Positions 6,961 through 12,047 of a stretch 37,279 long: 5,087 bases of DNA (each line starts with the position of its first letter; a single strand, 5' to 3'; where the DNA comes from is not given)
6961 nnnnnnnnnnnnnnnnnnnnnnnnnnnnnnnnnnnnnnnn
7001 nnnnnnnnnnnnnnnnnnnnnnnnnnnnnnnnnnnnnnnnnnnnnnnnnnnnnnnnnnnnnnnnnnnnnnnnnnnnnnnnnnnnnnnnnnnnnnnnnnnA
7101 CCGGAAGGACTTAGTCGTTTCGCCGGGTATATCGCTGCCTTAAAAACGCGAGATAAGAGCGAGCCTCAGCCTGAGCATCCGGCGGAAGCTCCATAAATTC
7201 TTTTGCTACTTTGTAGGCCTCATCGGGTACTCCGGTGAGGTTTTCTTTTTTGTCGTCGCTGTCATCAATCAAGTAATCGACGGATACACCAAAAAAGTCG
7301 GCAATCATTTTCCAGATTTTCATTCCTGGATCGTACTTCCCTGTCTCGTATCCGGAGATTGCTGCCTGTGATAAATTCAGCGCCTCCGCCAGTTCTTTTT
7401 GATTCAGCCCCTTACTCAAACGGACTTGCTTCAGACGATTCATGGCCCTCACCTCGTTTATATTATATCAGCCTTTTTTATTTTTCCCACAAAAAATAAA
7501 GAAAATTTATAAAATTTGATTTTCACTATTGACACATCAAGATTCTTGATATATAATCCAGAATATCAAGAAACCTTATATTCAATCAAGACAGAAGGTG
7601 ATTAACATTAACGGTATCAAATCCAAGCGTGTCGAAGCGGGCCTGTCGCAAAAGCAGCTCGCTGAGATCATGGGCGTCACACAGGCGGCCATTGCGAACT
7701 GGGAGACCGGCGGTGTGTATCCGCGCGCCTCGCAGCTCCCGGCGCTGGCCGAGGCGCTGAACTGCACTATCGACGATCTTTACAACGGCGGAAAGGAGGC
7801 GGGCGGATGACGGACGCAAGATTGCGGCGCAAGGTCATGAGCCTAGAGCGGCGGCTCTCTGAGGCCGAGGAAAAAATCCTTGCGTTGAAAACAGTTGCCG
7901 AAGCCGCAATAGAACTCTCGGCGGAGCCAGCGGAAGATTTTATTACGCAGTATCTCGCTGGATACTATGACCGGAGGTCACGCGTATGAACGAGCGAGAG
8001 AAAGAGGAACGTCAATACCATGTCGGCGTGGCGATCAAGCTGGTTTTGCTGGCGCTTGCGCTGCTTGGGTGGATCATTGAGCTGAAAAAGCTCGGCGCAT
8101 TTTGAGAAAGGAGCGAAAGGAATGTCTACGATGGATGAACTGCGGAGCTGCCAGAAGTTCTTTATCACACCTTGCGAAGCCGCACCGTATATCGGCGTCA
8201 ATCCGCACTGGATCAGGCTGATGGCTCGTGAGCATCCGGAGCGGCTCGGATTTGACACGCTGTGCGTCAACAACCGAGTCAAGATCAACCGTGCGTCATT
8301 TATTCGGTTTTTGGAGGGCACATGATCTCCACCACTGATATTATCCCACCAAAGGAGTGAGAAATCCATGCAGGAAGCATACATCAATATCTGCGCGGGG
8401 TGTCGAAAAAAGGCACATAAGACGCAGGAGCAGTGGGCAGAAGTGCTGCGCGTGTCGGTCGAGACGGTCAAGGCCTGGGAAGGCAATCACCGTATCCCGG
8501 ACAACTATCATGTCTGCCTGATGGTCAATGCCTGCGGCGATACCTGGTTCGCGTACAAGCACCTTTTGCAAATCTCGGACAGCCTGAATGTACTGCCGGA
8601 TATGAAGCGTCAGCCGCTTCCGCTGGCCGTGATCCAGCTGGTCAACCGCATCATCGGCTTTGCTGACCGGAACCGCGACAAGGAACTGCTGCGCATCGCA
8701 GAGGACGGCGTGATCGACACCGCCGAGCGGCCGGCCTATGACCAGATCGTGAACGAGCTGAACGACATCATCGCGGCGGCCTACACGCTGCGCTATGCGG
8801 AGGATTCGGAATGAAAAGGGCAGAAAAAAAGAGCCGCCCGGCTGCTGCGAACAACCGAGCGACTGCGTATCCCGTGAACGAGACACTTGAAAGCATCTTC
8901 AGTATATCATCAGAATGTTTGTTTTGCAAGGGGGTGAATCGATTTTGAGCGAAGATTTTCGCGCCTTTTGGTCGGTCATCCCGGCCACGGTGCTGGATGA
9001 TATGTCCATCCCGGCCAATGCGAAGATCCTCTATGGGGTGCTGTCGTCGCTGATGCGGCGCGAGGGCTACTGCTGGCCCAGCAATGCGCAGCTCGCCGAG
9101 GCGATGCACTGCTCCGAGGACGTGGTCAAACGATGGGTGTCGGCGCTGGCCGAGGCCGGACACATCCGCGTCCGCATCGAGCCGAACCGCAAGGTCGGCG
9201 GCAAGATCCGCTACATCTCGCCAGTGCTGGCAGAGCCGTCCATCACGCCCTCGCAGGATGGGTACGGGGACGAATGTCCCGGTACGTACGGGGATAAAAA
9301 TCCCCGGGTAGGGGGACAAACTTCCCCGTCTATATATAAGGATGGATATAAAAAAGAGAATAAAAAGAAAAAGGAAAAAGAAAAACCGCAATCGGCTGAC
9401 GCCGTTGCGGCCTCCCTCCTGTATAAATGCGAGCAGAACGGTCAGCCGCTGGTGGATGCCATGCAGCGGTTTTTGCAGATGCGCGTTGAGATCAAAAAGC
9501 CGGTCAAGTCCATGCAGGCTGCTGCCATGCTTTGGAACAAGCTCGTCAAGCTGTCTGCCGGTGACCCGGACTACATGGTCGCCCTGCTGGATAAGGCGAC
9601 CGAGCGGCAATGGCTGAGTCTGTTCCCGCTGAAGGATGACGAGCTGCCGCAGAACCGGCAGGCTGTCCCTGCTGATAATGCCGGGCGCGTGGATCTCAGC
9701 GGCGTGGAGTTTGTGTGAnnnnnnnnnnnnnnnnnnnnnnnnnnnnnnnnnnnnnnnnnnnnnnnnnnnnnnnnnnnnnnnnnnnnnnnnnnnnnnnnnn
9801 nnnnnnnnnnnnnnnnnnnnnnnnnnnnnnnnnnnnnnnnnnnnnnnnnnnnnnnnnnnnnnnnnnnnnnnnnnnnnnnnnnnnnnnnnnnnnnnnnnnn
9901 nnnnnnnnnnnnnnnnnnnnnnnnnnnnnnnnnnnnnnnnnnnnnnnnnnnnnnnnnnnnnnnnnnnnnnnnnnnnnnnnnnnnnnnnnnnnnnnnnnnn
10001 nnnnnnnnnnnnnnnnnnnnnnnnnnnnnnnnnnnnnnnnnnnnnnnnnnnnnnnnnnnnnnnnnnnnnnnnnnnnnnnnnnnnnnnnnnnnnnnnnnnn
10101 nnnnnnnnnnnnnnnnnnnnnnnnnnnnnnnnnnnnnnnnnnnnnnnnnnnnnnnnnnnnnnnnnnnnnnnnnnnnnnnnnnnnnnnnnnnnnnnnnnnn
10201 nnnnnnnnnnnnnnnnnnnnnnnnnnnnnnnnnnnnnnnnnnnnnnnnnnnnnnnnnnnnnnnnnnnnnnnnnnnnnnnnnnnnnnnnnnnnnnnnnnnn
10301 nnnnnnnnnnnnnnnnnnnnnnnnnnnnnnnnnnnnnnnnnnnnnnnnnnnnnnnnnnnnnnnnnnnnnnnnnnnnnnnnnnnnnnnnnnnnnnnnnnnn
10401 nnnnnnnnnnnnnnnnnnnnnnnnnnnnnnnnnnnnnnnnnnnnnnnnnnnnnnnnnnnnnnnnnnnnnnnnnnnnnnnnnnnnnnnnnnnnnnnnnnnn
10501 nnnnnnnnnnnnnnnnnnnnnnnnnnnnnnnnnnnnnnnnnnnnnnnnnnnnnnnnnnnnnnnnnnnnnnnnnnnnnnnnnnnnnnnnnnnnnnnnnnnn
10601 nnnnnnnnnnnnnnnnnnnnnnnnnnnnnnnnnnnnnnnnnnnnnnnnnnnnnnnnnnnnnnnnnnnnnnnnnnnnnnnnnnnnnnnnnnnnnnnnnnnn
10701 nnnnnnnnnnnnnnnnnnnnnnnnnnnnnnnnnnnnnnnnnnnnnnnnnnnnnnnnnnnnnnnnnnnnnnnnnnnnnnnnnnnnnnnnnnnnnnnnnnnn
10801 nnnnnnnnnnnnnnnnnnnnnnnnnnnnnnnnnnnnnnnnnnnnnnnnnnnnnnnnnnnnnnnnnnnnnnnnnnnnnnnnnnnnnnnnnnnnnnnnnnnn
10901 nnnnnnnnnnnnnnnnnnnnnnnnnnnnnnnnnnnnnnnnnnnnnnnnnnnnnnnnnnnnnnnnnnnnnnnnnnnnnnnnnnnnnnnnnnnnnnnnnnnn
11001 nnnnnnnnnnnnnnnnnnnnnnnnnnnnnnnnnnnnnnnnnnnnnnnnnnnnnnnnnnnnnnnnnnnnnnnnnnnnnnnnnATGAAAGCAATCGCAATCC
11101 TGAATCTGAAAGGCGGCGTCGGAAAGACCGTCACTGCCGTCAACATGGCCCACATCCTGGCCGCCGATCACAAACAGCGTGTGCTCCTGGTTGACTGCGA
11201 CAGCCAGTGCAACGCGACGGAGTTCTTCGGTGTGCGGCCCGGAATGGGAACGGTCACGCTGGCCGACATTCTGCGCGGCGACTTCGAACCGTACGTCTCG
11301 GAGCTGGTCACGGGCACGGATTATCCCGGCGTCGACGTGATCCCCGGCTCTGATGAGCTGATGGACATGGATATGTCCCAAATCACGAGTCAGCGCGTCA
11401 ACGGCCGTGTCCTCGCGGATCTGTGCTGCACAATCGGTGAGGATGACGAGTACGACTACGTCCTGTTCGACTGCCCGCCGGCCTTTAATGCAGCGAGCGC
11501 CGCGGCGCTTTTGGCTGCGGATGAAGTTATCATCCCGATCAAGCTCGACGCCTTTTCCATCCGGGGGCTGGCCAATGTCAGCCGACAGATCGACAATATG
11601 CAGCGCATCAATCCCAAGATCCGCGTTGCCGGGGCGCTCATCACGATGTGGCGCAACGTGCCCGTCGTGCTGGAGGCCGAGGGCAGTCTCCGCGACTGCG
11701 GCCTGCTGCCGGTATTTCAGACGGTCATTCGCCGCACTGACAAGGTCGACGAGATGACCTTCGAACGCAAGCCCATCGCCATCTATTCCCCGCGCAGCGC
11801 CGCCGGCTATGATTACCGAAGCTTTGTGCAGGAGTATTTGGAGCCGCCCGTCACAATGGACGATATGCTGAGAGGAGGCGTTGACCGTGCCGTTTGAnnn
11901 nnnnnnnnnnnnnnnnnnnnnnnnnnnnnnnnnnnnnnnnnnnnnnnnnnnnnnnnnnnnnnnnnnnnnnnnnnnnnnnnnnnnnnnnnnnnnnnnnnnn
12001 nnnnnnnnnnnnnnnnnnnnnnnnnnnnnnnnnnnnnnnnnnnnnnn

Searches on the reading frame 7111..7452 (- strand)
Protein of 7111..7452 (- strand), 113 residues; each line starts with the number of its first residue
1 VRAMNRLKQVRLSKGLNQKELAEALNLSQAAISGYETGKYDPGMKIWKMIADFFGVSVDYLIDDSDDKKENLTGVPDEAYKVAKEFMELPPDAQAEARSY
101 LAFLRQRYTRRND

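Call 3: search_protein_families(library=pfam, proteins=[window:7111-7452:-], max_evalue=1)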
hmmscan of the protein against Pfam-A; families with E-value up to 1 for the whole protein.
window:7111-7452:- (113 aa): 18 families
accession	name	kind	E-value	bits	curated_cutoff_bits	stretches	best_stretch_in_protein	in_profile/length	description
PF01381.28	HTH_3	-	1.2e-16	60.9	23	1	7-61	1-55/55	Helix-turn-helix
PF13560.12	HTH_31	-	3.6e-09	37.3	27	1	6-59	5-59/64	Helix-turn-helix domain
PF12844.13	HTH_19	-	1.3e-08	35.1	30.2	1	5-63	2-60/64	Helix-turn-helix domain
PF13443.12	HTH_26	-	0.00036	21.2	22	1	6-65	1-61/63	Cro/C1-type HTH DNA-binding domain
PF13413.12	HTH_25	-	0.0015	18.8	24.6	1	6-41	1-36/62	Helix-turn-helix domain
PF15731.11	MqsA_antitoxin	-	0.0088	16.6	30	1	6-50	73-117/131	Antitoxin component of bacterial toxin-antitoxin system, MqsA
PF10047.15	DUF2281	-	0.009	17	26.5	1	83-109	3-29/64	Protein of unknown function (DUF2281)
PF13412.12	HTH_24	-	0.011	15.8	21.9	1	15-33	17-35/48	Winged helix-turn-helix DNA-binding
PF22495.2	HTH_92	-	0.013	15.3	27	1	8-39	1-32/45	RsaL-like HTH domain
PF13744.12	HTH_37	-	0.016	15.5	27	1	4-41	20-57/80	Helix-turn-helix domain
PF13384.12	HTH_23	-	0.018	15.3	24.6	1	2-31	3-33/50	Homeodomain-like domain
PF04545.22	Sigma70_r4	-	0.024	14.6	24.1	1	13-33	18-38/50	Sigma-70, region 4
PF01047.28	MarR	-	0.036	14.4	24.6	1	13-33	15-35/59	MarR family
PF08279.18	HTH_11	-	0.05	13.9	25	1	7-33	6-33/55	HTH domain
PF12802.13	MarR_2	-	0.11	13.1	27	1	14-33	18-38/61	MarR family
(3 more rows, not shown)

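Call 44: search_protein_families(library=phrogs, proteins=[window:7111-7452:-], max_evalue=0.001)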
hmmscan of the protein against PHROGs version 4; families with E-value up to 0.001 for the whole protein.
window:7111-7452:- (113 aa): 23 families
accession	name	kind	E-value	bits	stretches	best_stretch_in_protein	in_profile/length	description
phrog_8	-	transcription regulation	4.5e-23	83.2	1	3-73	77-147/346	transcriptional regulator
phrog_3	-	transcription regulation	1e-16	62.7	1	2-76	88-160/430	transcriptional repressor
phrog_4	-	transcription regulation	3.2e-14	53.7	1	4-80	138-205/400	transcriptional repressor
phrog_2967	-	transcription regulation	4.5e-14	53.5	1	5-84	13-91/225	transcriptional regulator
phrog_2328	-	transcription regulation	3.5e-11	44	1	5-69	18-82/128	transcriptional repressor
phrog_2439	-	transcription regulation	2.1e-10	41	1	5-69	10-74/367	transcriptional regulator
phrog_1373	-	transcription regulation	3.3e-09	38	1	7-72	68-135/166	transcriptional regulator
phrog_296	-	integration and excision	3e-08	33.8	1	1-87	226-311/626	DNA transposition protein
phrog_4836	-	transcription regulation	3.8e-08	34.1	1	4-70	77-143/194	CII-like regulator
phrog_1994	-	DNA, RNA and nucleotide metabolism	1e-07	33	1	4-72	1-70/170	DNA binding protein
phrog_3037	-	transcription regulation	4.8e-07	30.8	1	5-71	29-84/189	transcriptional repressor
phrog_7241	-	transcription regulation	1.5e-06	29.3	1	6-62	65-121/122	transcriptional regulator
phrog_2339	-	DNA, RNA and nucleotide metabolism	6.3e-06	27.1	1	4-59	27-83/98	HTH DNA binding protein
phrog_5823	-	transcription regulation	1.3e-05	25.6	1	5-70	9-75/404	transcriptional regulator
phrog_2104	-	unknown function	1.5e-05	26.2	1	4-49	41-86/103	-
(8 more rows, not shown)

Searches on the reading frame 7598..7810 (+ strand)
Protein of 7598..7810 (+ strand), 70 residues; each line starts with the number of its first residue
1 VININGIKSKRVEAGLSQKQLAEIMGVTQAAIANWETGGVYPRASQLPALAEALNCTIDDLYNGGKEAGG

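Call 3: search_protein_families(library=pfam, proteins=[window:7598-7810:+], max_evalue=1)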
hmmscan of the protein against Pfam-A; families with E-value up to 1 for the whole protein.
window:7598-7810:+ (70 aa): 23 families
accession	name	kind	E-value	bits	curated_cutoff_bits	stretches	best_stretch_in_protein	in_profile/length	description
PF01381.28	HTH_3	-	3.5e-16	59.4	23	1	7-61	1-55/55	Helix-turn-helix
PF13560.12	HTH_31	-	1e-09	39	27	1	11-59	10-59/64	Helix-turn-helix domain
PF12844.13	HTH_19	-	7.3e-09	35.8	30.2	1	7-64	4-61/64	Helix-turn-helix domain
PF13443.12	HTH_26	-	1.5e-08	35.2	22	1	13-62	8-58/63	Cro/C1-type HTH DNA-binding domain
PF07022.19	Phage_CI_repr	-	0.00016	22.4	22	1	17-66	13-62/65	Bacteriophage CI repressor helix-turn-helix domain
PF15943.11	YdaS_toxin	-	0.0002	21.6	30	1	17-36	10-29/65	Bacterial toxin YdaS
PF14549.12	P22_Cro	-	0.011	15.9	30.2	1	17-40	11-32/60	DNA-binding transcriptional regulator Cro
PF13384.12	HTH_23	-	0.015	15.5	24.6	1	11-35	13-37/50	Homeodomain-like domain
PF08281.18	Sigma70_r4_2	-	0.015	15.4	25.7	1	13-35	24-46/54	Sigma-70, region 4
PF15731.11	MqsA_antitoxin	-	0.016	15.8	30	1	6-46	73-113/131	Antitoxin component of bacterial toxin-antitoxin system, MqsA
PF13518.12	HTH_28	-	0.023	15.2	25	1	11-35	8-32/52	Helix-turn-helix domain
PF13744.12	HTH_37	-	0.03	14.6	27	1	10-37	26-53/80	Helix-turn-helix domain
PF17762.8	HTH_ParB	-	0.035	14.7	22.6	1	10-34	15-39/102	ParB HTH domain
PF04545.22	Sigma70_r4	-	0.044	13.7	24.1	1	13-32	18-37/50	Sigma-70, region 4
PF20432.4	Xre-like-HTH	-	0.049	14.4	25.8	1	15-33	23-41/63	Antitoxin Xre-like helix-turn-helix domain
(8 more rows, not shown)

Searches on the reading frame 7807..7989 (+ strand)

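Call 92: search_protein_families(library=pfam, proteins=[window:7807-7989:+], max_evalue=0.01)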
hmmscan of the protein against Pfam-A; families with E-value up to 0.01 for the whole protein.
window:7807-7989:+ (60 aa): 1 family
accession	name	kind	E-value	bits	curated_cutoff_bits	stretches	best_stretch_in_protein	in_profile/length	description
PF04508.17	Pox_A_type_inc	-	0.00024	21.2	21.4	1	5-20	5-20/23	Viral A-type inclusion protein repeat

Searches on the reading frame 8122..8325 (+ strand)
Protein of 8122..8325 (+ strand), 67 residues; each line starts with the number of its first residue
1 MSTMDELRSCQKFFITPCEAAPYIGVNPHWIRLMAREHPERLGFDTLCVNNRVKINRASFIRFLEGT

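Call 92: search_protein_families(library=pfam, proteins=[window:8122-8325:+], max_evalue=0.01)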
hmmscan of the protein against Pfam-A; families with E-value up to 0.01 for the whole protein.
window:8122-8325:+ (67 aa): 1 family
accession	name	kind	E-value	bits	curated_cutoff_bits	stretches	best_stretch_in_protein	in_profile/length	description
PF12728.13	HTH_17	-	0.0052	17.5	27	1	15-66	2-49/51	Helix-turn-helix domain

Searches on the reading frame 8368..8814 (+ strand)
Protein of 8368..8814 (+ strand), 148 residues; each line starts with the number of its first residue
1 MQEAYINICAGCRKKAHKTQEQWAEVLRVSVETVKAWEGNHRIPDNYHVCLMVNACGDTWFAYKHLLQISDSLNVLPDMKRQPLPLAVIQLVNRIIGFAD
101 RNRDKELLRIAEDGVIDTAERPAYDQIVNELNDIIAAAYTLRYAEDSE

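Call 44: search_protein_families(library=phrogs, proteins=[window:8368-8814:+], max_evalue=0.001)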
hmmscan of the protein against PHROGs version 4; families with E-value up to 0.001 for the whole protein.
window:8368-8814:+ (148 aa): 2 families
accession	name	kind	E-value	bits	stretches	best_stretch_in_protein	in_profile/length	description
phrog_6499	-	transcription regulation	7.7e-26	91.4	1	1-146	3-153/157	transcriptional regulator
phrog_2104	-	unknown function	9.7e-06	26.7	1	12-46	47-81/103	-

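Call 92: search_protein_families(library=pfam, proteins=[window:8368-8814:+], max_evalue=0.01)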
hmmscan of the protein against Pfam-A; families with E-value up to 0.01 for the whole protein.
window:8368-8814:+ (148 aa): 1 family
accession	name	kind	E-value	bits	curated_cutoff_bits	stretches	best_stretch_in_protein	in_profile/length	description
PF01381.28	HTH_3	-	0.00086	19.7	23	1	13-56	5-48/55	Helix-turn-helix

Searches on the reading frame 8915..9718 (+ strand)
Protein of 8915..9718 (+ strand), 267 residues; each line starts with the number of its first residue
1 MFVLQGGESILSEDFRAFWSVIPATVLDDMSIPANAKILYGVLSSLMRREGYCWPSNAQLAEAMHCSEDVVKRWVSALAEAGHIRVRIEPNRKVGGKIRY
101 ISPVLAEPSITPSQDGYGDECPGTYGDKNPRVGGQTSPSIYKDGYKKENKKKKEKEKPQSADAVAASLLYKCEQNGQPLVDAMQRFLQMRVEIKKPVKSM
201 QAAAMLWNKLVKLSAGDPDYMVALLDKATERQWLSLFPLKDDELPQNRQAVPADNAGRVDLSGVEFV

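Call 44: search_protein_families(library=phrogs, proteins=[window:8915-9718:+], max_evalue=0.001)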
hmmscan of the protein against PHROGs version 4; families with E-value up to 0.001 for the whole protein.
window:8915-9718:+ (267 aa): 13 families
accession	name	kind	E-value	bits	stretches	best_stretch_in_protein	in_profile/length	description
phrog_270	-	DNA, RNA and nucleotide metabolism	1.3e-17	65.3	1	15-168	28-173/383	replication initiation protein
phrog_678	-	DNA, RNA and nucleotide metabolism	1.8e-16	61.7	1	36-245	75-288/346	replication initiation O-like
phrog_428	-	DNA, RNA and nucleotide metabolism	2.1e-12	48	1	18-155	89-217/455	replication initiation protein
phrog_186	-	DNA, RNA and nucleotide metabolism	2.8e-11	44.6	1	13-180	16-185/308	DnaD-like helicase loader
phrog_19658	-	DNA, RNA and nucleotide metabolism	9.1e-11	42.8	1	18-186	3-172/283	replication initiation protein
phrog_391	-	DNA, RNA and nucleotide metabolism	5.6e-07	30.5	1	48-212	31-202/298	replication initiation O-like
phrog_12720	-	DNA, RNA and nucleotide metabolism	1.9e-05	25.6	1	39-80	34-75/117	DNA binding protein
phrog_4617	-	DNA, RNA and nucleotide metabolism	3.3e-05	24.6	1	47-119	30-103/223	replication initiation protein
phrog_345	-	DNA, RNA and nucleotide metabolism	5.3e-05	24.1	1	47-160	60-165/297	replication initiation O-like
phrog_22671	-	DNA, RNA and nucleotide metabolism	0.00012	22.1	1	49-93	76-120/399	replication protein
phrog_30285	-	unknown function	0.00013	23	0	8-91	20-100/208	-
phrog_2880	-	DNA, RNA and nucleotide metabolism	0.00015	21.9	1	25-160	19-150/459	replication initiation protein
phrog_8102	-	DNA, RNA and nucleotide metabolism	0.00015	21.9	1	16-91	16-95/337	replication initiation protein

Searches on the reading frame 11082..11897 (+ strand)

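Call 92: search_protein_families(library=pfam, proteins=[window:11082-11897:+], max_evalue=0.01)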
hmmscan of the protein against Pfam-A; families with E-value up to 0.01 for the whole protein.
window:11082-11897:+ (271 aa): 7 families
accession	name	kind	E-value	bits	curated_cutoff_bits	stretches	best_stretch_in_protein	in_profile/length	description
PF13614.12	AAA_31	-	1.1e-40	140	27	1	1-181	1-176/177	AAA domain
PF01656.29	CbiA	-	2e-20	73.4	25.4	1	4-231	1-124/125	CobQ/CobB/MinD/ParA nucleotide binding domain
PF00142.24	Fer4_NifH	-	2.7e-09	37.4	25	1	9-252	7-244/271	4Fe-4S iron sulfur cluster binding proteins, NifH/frxC family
PF06564.18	CBP_BcsQ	-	2.7e-08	34.1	21.3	1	1-248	1-229/234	Cellulose biosynthesis protein BcsQ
PF10609.15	ParA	-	8.5e-06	25.8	27.1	1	2-42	4-43/246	NUBPL iron-transfer P-loop NTPase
PF09140.17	MipZ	-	2e-05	24.5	20.7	0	4-154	3-130/262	ATPase MipZ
PF02374.21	ArsA_ATPase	-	0.0011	18.8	24.3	0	8-50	7-48/305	Anion-transporting ATPase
